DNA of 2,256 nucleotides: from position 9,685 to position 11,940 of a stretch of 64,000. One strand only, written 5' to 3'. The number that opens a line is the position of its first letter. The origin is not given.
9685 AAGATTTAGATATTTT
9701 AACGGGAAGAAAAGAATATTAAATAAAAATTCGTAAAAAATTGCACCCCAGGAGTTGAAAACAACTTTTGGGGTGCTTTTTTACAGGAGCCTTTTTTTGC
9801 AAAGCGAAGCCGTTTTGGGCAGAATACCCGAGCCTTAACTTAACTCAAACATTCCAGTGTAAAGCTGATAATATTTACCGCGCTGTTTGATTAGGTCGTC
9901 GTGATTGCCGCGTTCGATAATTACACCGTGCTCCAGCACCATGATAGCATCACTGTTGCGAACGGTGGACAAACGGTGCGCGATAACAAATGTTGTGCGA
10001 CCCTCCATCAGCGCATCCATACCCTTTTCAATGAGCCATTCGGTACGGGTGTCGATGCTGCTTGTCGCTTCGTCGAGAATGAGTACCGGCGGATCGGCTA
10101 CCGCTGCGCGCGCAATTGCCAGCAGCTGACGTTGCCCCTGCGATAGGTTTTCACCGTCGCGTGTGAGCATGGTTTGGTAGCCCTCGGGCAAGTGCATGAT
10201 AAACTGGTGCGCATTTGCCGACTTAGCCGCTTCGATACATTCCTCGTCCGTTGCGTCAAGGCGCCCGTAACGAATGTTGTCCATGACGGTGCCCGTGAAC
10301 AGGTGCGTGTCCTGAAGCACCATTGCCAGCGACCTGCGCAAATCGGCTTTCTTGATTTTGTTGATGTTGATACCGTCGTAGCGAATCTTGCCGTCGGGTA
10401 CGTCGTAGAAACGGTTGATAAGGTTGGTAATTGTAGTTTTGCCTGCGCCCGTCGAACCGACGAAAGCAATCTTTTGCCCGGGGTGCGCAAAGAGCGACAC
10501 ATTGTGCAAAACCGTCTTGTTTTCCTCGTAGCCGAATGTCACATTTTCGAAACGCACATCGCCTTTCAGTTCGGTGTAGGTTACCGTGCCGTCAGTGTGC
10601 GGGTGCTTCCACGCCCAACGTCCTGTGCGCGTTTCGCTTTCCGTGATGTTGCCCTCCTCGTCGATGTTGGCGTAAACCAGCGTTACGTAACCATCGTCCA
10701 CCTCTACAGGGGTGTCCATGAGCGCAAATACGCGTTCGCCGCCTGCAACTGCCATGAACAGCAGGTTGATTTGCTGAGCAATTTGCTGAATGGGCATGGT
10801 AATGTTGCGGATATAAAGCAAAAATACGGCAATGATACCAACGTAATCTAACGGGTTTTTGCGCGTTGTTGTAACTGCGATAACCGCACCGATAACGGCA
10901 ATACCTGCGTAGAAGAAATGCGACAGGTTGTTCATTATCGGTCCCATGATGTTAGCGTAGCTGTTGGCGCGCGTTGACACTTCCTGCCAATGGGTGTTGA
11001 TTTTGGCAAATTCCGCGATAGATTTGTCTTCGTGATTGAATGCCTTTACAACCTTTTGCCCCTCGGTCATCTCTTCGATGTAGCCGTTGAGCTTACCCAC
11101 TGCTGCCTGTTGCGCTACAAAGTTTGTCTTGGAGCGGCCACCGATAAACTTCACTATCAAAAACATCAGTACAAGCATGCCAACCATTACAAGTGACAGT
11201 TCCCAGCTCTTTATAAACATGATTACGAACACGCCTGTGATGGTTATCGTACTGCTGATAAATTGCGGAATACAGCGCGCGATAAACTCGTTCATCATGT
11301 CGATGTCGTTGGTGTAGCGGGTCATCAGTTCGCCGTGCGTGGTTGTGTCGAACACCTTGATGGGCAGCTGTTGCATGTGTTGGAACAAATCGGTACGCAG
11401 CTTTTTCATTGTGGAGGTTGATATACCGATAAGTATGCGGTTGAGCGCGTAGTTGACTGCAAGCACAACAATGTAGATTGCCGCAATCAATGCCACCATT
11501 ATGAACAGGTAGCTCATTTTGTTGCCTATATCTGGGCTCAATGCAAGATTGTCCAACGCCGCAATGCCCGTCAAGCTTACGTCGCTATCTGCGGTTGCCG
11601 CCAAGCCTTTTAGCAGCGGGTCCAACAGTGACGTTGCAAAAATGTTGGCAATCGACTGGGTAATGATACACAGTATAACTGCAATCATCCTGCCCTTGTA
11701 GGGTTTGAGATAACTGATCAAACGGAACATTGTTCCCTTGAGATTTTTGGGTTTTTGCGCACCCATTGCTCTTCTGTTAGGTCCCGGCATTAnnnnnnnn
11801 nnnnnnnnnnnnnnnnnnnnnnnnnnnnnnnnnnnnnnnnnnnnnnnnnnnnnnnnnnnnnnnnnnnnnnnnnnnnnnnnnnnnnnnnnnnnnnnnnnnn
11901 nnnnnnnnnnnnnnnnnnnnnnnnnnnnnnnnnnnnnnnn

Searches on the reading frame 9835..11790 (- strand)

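Call 9: search_protein_families(library=pfam, proteins=[window:9835-11790:-])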
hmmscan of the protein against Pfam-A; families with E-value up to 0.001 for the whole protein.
window:9835-11790:- (651 aa): 3 families
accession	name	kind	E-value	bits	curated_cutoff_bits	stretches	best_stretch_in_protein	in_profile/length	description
PF00664.28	ABC_membrane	-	7.4e-45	154.2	28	1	35-307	1-252/274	ABC transporter transmembrane region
PF00005.33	ABC_tran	-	3.8e-29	102.5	25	1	428-577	1-137/137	ABC transporter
PF02463.25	SMC_N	-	0.00013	21.9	40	1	364-618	74-210/220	RecF/RecN/SMC N terminal domain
